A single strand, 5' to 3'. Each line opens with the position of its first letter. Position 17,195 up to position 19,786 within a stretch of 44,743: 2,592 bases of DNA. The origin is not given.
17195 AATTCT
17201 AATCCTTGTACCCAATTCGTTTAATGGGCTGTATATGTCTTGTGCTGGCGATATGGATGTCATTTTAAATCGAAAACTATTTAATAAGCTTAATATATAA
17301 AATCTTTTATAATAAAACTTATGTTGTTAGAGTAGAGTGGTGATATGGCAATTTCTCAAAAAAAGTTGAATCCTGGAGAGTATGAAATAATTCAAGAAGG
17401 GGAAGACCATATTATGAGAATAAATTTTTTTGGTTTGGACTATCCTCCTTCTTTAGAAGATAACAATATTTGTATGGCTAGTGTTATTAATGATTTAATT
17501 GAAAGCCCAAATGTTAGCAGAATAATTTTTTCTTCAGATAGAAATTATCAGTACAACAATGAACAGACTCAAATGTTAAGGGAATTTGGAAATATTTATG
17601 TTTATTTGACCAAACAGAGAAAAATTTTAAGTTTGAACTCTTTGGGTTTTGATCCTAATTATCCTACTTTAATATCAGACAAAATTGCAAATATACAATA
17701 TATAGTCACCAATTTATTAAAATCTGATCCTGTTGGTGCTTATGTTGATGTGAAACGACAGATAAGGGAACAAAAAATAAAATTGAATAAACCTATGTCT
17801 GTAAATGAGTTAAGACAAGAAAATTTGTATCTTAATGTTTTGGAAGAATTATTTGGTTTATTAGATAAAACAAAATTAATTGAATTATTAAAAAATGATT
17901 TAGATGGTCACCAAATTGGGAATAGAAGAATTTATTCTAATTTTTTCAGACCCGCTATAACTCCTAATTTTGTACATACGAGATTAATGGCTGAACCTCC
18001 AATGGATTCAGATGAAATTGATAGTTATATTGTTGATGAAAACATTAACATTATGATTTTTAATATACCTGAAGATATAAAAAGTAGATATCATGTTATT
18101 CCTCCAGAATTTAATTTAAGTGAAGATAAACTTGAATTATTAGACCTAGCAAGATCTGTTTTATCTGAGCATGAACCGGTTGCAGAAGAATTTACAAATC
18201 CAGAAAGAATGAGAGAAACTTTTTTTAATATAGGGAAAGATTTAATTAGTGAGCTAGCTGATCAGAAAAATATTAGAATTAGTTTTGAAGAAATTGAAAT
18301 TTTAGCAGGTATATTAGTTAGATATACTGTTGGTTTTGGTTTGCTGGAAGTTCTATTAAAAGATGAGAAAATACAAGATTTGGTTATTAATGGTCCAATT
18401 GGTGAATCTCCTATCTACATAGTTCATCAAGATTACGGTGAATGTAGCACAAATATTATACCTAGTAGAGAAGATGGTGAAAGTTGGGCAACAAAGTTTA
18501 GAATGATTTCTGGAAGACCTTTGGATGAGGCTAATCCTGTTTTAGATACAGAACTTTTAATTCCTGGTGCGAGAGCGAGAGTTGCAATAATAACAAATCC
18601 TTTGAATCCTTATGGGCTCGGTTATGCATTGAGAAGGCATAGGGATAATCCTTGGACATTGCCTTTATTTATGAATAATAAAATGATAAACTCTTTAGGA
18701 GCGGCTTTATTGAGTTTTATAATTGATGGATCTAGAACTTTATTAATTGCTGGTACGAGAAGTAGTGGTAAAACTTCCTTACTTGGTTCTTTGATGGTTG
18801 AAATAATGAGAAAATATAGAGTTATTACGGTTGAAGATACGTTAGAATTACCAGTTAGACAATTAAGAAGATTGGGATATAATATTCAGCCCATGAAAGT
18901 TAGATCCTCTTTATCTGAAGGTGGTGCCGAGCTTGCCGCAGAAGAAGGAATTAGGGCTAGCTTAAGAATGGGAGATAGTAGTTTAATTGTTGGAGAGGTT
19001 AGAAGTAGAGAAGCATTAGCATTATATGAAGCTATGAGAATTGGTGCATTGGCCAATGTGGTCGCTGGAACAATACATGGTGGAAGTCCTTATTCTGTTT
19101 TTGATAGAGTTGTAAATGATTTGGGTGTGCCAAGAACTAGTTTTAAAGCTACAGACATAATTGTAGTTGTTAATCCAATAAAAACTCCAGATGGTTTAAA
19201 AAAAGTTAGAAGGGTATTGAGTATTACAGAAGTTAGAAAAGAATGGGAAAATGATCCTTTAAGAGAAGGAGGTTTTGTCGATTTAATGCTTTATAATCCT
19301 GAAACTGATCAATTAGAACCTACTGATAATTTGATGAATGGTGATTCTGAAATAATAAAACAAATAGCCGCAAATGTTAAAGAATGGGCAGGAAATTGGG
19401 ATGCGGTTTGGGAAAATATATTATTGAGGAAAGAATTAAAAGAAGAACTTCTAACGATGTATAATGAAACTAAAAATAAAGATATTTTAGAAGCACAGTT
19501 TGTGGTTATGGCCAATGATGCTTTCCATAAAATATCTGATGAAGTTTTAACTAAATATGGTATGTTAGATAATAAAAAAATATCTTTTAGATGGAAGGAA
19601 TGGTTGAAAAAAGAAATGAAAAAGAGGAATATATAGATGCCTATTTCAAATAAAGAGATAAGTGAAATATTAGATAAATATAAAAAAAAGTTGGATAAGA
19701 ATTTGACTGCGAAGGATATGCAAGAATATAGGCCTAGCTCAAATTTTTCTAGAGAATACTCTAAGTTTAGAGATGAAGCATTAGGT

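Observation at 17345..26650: Compact type IV pilus-like machine: oversized ATPase, oversized platform protein and a train of eleven small genes (ten KKG-leader pilin-like)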

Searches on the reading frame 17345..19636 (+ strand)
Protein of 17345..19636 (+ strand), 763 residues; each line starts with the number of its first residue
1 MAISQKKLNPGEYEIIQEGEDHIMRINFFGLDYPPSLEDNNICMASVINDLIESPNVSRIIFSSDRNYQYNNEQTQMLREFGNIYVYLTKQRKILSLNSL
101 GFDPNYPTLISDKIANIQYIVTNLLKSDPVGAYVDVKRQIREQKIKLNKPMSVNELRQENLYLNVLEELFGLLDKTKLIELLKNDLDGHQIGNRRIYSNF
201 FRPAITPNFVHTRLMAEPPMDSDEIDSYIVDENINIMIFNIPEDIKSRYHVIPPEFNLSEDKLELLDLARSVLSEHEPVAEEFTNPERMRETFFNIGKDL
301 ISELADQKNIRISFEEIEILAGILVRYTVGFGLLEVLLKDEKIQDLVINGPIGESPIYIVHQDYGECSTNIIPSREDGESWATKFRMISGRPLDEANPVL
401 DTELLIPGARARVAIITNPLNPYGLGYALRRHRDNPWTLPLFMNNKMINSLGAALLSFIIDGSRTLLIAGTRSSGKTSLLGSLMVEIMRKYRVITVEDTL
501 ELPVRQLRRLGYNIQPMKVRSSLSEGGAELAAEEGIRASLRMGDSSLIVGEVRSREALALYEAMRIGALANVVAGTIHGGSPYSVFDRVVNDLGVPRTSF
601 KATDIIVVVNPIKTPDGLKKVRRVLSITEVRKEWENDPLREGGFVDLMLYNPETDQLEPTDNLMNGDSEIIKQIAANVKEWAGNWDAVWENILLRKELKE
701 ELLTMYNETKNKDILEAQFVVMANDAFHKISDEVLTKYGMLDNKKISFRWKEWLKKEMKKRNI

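Call 3: search_protein_families(library=pfam, proteins=[window:17345-19636:+], max_evalue=0.1)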
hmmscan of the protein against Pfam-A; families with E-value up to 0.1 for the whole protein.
window:17345-19636:+ (763 aa): 3 families
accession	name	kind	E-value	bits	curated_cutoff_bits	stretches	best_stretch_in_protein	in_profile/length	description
PF00437.27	T2SSE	-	1.7e-15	57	24.9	1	410-608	91-272/370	Type II/IV secretion system protein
PF20720.3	nSTAND3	-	0.0011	19.1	27.2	1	461-499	15-54/155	Novel STAND NTPase 3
PF13191.12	AAA_16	-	0.059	14.3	32.6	0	448-491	9-52/167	AAA ATPase domain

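Call 4: search_protein_families(library=ncbifam, proteins=[window:17345-19636:+], max_evalue=0.1)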
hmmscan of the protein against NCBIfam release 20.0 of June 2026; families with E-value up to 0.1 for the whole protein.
window:17345-19636:+ (763 aa): 15 families
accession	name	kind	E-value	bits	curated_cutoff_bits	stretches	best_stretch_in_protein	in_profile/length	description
NF058587.1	archaellum_moto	equivalog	3.8e-38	131.5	550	1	228-702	34-499/527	archaellum flagellar ATPase motor FlaI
TIGR03819.1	heli_sec_ATPase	hypoth_equivalog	1.3e-33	116.7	373.15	1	321-590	42-298/340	TadA family conjugal transfer-associated ATPase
NF053672.1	bindosome_BasE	exception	7.3e-18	64.6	1000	1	225-630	41-430/512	bindosome assembly system ATPase subunit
TIGR02788.1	VirB11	equivalog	4.5e-17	62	249.95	1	456-591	137-264/308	P-type DNA transfer ATPase VirB11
TIGR02782.1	TrbB_P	equivalog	4.1e-16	59.2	304.55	1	337-629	17-295/303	P-type conjugative transfer ATPase TrbB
NF010425.0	PRK13851.1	equivalog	2.2e-12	46.5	461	1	454-589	153-280/344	type IV secretion system protein VirB11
NF010469.0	PRK13894.1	subfamily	1.5e-11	44.2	508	1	389-590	78-265/320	conjugal transfer ATPase TrbB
NF010475.0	PRK13900.1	equivalog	1.5e-11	43.9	389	1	455-601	152-296/333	type IV secretion system ATPase VirB11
NF041000.1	ATPase_ComGA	equivalog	1.7e-10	40.4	300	1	464-608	129-260/267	competence type IV pilus ATPase ComGA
NF010407.0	PRK13833.1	subfamily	7.9e-07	28.8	499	1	394-590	78-260/323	conjugal transfer protein TrbB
TIGR02525.1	plasmid_TraJ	equivalog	4.2e-06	26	368.3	1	467-620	153-306/372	plasmid transfer ATPase TraJ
TIGR01420.1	pilT_fam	subfamily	3.7e-05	23.1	319.1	1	466-591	125-241/343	PilT/PilU family type 4a pilus ATPase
NF053534.1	T4PilAsmATPsTfpB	equivalog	0.00014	20.4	850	1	466-605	339-464/584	type IV pilus assembly ATPase TfpB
TIGR02533.1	type_II_gspE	equivalog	0.00048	18.9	630.25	1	459-595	239-361/486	type II secretion system ATPase GspE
TIGR02524.1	dot_icm_DotB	equivalog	0.0025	17.1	463.3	1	450-593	121-260/358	Dot/Icm type IV secretion system ATPase DotB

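Call 8: find_homologous_proteins(query=window:17345-19636:+)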
Query window:17345-19636:+ (763 aa): 6289 proteins with E <= 0.001 among 8000 candidates; the best 120 are listed.
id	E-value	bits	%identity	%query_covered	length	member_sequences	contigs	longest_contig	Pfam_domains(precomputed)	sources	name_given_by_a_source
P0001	0.0e+0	1704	100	100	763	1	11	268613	PF00437.27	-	-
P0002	0.0e+0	1532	86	100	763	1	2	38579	PF00437.27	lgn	-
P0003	0.0e+0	1512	86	100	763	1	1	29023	PF00437.27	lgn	-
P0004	0.0e+0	1464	87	95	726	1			PF00437.27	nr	nr:hypothetical protein [Nanoarchaeum sp.]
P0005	0.0e+0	1373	78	100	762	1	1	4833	PF00437.27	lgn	-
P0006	0.0e+0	1373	78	100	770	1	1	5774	PF00437.27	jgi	-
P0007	0.0e+0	1371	78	100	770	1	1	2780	PF00437.27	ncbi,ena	-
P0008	0.0e+0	1370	76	100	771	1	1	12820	PF00437.27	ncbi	-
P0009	0.0e+0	1369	78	100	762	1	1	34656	PF00437.27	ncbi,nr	ncbi:type II/IV secretion system ATPase subunit [archaeon]|nr:type II/IV secretion system ATPase sub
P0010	0.0e+0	1368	78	100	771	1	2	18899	PF00437.27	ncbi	-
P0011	0.0e+0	1363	79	100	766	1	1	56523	PF00437.27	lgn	-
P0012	0.0e+0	1361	78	100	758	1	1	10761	PF00437.27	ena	-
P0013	0.0e+0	1359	76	100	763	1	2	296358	PF00437.27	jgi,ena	jgi:archaeal flagellar protein FlaI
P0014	0.0e+0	1357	77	100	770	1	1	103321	PF00437.27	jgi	-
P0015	0.0e+0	1355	77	100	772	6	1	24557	PF00437.27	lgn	-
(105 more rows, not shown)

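Call 14: find_related_loci(query=window:17345-19636:+, collection=genome_contigs, flank=10000)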
Query window:17345-19636:+ (763 aa) in genome_contigs; peptide patterns used: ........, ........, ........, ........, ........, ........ (x = any residue, [..] = any of these).
205 stretches matched a pattern; 168 encode a relative of the query (tblastn E <= 1e-3); the best 80 are kept; 80 distinct loci.
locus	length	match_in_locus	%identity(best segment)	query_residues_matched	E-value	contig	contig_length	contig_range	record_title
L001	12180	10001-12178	87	1-726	0e+0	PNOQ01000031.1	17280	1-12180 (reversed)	MAG: Nanoarchaeum sp. isolate SW.3.93 SW_1002025_17280, whole genome shotgun sequence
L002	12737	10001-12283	76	1-761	0e+0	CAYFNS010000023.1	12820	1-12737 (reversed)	MAG TPA_asm: Candidatus Woesearchaeota archaeon isolate ERP019367_co2_146 genome assembly, contig: NODE_3141_length_1282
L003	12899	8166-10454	76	1-763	0e+0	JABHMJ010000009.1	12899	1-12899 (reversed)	MAG: Candidatus Woesearchaeota archaeon isolate SI037S2_bin65 k141_160977, whole genome shotgun sequence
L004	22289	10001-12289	75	1-763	0e+0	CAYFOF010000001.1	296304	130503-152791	MAG TPA_asm: Candidatus Woesearchaeota archaeon isolate ERP019367_co1_57 genome assembly, contig: NODE_43_length_296304_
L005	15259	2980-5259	78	1-760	0e+0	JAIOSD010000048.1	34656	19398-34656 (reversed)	MAG: archaeon isolate SMBSF35 bin_108_k127_432677, whole genome shotgun sequence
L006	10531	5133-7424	75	1-763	0e+0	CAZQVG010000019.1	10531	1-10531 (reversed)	MAG TPA_asm: Candidatus Woesearchaeota archaeon isolate binchicken_co64_117 genome assembly, contig: NODE_4683_length_10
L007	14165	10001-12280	66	1-760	0e+0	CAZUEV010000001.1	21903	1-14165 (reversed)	MAG TPA_asm: Candidatus Woesearchaeota archaeon isolate binchicken_co28_80 genome assembly, contig: NODE_1697_length_219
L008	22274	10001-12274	68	1-759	0e+0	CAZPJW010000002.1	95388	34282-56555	MAG TPA_asm: Candidatus Woesearchaeota archaeon isolate binchicken_co141_105 genome assembly, contig: NODE_743_length_95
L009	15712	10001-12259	66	8-760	0e+0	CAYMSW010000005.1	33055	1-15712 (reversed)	MAG TPA_asm: Candidatus Woesearchaeota archaeon isolate SRP077602_co7_458 genome assembly, contig: NODE_6439_length_3305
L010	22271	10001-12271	66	5-761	0e+0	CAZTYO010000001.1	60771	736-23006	MAG TPA_asm: Candidatus Woesearchaeota archaeon isolate SRP077602_co5_339 genome assembly, contig: NODE_2245_length_6077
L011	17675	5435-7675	66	6-754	0e+0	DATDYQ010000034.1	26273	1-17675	MAG TPA_asm: Candidatus Nanoarchaeia archaeon isolate SMAG_U8169 k141_882363, whole genome shotgun sequence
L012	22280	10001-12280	62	1-760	0e+0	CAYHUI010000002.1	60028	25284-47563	MAG TPA_asm: Candidatus Woesearchaeota archaeon isolate ERP119705_co17_166 genome assembly, contig: NODE_417_length_6002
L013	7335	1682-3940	63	6-760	0e+0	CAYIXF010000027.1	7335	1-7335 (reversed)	MAG TPA_asm: Candidatus Woesearchaeota archaeon isolate ERP119705_co6_1028 genome assembly, contig: NODE_15444_length_73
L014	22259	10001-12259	68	8-760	0e+0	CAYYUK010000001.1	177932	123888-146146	MAG TPA_asm: Candidatus Woesearchaeota archaeon isolate binchicken_co28_228 genome assembly, contig: NODE_31_length_1779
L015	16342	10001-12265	62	5-761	0e+0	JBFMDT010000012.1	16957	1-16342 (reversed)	MAG: Nanoarchaeota archaeon isolate MAG226 MAG226_13, whole genome shotgun sequence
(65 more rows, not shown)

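Call 25: search_solved_structures(query=A2, max_evalue=0.001)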
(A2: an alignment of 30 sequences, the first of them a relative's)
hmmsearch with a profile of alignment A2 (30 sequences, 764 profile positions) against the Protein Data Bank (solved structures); distinct sequences matched with E-value up to 0.001: 10.
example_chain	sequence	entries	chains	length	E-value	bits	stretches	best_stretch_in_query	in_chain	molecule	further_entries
2oap_1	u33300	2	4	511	1e-30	109.5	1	315-639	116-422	Type II secretion system protein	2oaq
8rkd_E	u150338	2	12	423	7.8e-28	100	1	298-630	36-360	Pilus assembly ATPase CpaF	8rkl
8rjf_A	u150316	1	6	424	7.8e-28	100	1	298-630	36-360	Pilus assembly ATPase CpaF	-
9e24_A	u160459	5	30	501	1.3e-27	99.2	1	298-630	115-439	CpaF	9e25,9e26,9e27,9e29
4ii7_A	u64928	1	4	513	5.3e-18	67.5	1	325-659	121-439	FlaI ATPase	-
4ihq_A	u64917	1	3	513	5.1e-17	64.2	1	325-659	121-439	FlaI ATPase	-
6bge_A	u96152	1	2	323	1.7e-10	42.6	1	396-590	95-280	VirB11-like protein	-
1g6o_A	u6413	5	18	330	1.8e-10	42.6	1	396-590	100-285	CAG-ALPHA | virB11 homolog | Cag-alfa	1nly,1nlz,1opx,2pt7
2gza_A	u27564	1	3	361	1.4e-06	29.7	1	455-560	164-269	Type IV secretion system protein VirB11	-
3jvu_A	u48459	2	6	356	0.00047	21.4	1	466-591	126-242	Twitching mobility protein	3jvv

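Call 40: predict_structure(alignment_id=A2)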
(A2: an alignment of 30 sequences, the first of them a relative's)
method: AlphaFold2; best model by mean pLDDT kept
length: 763 residues; sequences in the alignment: 30
mean_pLDDT: 75.2   pTM: 0.46
mean pLDDT of the five models: 75.2, 74.7, 68.7, 62.2, 58.1
residues with pLDDT >= 90: 182; 70-90: 337; 50-70: 141; < 50: 103
segments of 3 or more residues with pLDDT < 50: 1-6, 207-216, 391-399, 426-431, 495-500, 518-525, 527-577
pLDDT, mean of each block of 10 residues (from residue 1): 50 81 86 88 93 90 83 94 91 71 63 85 91 93 88 82 91 93 86 87 64 48 81 81 70 76 79 64 67 87 87 88 82 85 76 70 79 69 63 42 64 61 45 71 90 92 70 68 76 53 72 58 42 35 30 33 34 44 78 62 82 61 87 85 92 89 90 84 89 95 91 88 92 89 93 91 61
secondary structure, 60 per line:
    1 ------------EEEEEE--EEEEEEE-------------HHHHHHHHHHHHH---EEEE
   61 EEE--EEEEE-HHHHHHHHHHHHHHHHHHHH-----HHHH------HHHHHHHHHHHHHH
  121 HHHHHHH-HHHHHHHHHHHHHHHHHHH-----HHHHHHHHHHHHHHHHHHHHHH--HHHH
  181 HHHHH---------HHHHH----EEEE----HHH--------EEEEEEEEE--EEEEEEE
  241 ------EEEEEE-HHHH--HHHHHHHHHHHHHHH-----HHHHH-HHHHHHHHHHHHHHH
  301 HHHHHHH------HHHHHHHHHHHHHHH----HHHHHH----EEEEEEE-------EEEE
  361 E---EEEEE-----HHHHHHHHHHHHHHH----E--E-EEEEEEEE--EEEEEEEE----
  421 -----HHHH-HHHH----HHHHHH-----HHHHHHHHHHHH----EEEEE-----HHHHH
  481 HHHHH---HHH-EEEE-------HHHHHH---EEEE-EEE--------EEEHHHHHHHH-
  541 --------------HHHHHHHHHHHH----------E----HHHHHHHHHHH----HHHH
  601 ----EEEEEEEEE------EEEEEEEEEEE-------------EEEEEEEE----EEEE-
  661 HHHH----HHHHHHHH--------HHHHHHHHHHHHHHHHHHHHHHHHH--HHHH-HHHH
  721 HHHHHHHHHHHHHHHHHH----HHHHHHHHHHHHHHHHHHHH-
elements in order (helices of 4 or more, strands of 3 or more residues): E13-18 E21-27 H41-53 E57-63 E66-70 H72-91 H97-100 H107-127 H129-147 H153-174 H177-185 H195-199 E204-207 E223-231 E234-240 E247-252 H254-257 H260-274 H280-284 H286-307 H314-328 H333-338 E343-349 E357-361 E365-369 H375-389 E399-406 E409-416 H426-429 H431-434 H439-444 H450-461 E466-470 H476-485 E493-496 H504-509 E513-516 E518-520 E529-531 H532-539 H555-566 H582-592 H597-600 E605-613 E620-630 E644-651 E656-659 H661-664 H669-676 H685-709 H712-715 H717-738 H743-762

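Call 43: fold_search(model_id=the predicted structure, library=pdb)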
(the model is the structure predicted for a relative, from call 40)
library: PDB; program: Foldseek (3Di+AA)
matches with E <= 10: 231; with E <= 0.001: 13
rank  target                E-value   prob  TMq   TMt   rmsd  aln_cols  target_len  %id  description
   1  2oap_2                4.0e-16  1.00  0.39  0.55  10.6       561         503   20  Crystal structure of the archaeal secretion ATPase GspE in complex with AMP-PNP (released 2007-02-13)
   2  2oap_1                8.0e-16  1.00  0.34  0.48  11.2       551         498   20  Crystal structure of the archaeal secretion ATPase GspE in complex with AMP-PNP (released 2007-02-13)
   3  4ii7_C                1.6e-14  1.00  0.36  0.50  11.6       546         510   20  Archaellum Assembly ATPase FlaI (released 2013-03-06)
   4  4ii7_D                2.0e-14  1.00  0.34  0.49  11.6       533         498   20  Archaellum Assembly ATPase FlaI (released 2013-03-06)
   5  4ihq_A                3.5e-14  1.00  0.37  0.51  11.0       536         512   20  Archaellum Assembly ATPase FlaI bound to ADP (released 2013-03-06)
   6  4ii7_B                5.4e-14  1.00  0.36  0.50  11.2       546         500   19  Archaellum Assembly ATPase FlaI (released 2013-03-06)
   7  4ihq_C                1.3e-13  1.00  0.38  0.52  11.3       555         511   19  Archaellum Assembly ATPase FlaI bound to ADP (released 2013-03-06)
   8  4ii7_A                2.4e-13  1.00  0.36  0.51  11.5       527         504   22  Archaellum Assembly ATPase FlaI (released 2013-03-06)
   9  8rjf_A                2.5e-11  1.00  0.30  0.46  10.4       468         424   23  TadA/CpaF with ADP (released 2024-08-14)
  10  9e24_A                1.5e-10  1.00  0.33  0.54   9.3       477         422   22  Closed structure of CpaF without nucleotides (Apo dataset) (released 2025-04-23)
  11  8rkd_A                4.1e-10  1.00  0.27  0.44  10.2       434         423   26  TadA/CpaF with AMPPNP (released 2024-08-14)
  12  8rkd_B                9.2e-08  1.00  0.27  0.43  10.0       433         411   22  TadA/CpaF with AMPPNP (released 2024-08-14)
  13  3jc8_Ba               2.0e-05  1.00  0.26  0.41  13.2       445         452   13  Architectural model of the type IVa pilus machine in a piliated state (released 2016-03-16)
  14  2pt7_B                1.5e-03  1.00  0.21  0.45  10.3       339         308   18  Crystal structure of Cag VirB11 (HP0525) and an inhibitory protein (HP1451) (released 2007-11-13)
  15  1nlz_E                1.5e-03  1.00  0.21  0.43   9.8       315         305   21  Crystal structure of unliganded traffic ATPase of the type IV secretion system of helicobacter pylori (released 2003-05-06)
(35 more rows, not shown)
